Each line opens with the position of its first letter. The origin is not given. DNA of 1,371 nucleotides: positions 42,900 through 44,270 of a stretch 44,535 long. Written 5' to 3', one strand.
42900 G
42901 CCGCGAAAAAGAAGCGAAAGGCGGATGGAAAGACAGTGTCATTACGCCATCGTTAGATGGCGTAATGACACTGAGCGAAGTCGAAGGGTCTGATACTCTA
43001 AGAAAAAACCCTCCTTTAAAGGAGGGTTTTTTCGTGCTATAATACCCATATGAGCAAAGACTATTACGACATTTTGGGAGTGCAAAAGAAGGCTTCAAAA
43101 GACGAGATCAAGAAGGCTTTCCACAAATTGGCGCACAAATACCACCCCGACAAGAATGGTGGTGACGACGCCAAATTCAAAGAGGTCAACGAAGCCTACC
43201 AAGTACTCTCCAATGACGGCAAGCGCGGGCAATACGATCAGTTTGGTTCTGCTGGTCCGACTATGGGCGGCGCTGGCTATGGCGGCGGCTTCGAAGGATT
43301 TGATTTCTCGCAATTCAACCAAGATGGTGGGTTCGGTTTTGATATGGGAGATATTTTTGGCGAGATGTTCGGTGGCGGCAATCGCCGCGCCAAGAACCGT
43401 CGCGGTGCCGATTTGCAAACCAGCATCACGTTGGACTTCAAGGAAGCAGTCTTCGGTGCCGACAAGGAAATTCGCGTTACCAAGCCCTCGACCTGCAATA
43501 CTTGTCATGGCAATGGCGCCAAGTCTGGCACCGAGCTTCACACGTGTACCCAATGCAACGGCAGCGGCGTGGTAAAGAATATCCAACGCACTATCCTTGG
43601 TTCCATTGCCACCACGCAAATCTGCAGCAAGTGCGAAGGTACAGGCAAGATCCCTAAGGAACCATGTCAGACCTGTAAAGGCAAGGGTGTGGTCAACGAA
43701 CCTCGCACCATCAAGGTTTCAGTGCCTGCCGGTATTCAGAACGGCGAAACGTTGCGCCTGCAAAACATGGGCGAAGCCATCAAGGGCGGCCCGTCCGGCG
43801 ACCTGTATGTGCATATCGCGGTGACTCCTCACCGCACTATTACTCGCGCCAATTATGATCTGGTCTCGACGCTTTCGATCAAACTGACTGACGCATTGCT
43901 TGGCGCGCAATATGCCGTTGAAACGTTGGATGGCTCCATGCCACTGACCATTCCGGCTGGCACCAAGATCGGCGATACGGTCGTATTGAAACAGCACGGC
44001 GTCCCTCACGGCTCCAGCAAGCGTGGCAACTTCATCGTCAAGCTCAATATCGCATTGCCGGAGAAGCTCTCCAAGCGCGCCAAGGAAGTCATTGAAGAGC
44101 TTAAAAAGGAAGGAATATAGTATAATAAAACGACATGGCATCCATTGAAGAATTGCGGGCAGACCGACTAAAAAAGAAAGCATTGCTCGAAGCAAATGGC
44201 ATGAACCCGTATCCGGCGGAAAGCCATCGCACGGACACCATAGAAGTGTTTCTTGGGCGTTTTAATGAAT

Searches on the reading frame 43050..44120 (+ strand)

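Call 44: search_protein_families(library=pfam, proteins=[window:43050-44120:+], max_evalue=0.001)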
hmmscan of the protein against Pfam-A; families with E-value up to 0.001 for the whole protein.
window:43050-44120:+ (356 aa): 4 families
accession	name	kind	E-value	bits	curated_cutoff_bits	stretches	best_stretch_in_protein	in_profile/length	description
PF01556.23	DnaJ_C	-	2.3e-40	138.6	26.6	1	123-337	2-152/152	DnaJ C terminal domain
PF00226.36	DnaJ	-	8.5e-25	87.1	27.8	1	4-63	1-63/63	DnaJ domain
PF00684.25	DnaJ_CXXCXGXG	-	9.8e-17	61.4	32.7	1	149-213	1-65/65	DnaJ central domain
PF15777.11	Anti-TRAP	-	7.6e-05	23.1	32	0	191-215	12-42/59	Tryptophan RNA-binding attenuator protein inhibitory protein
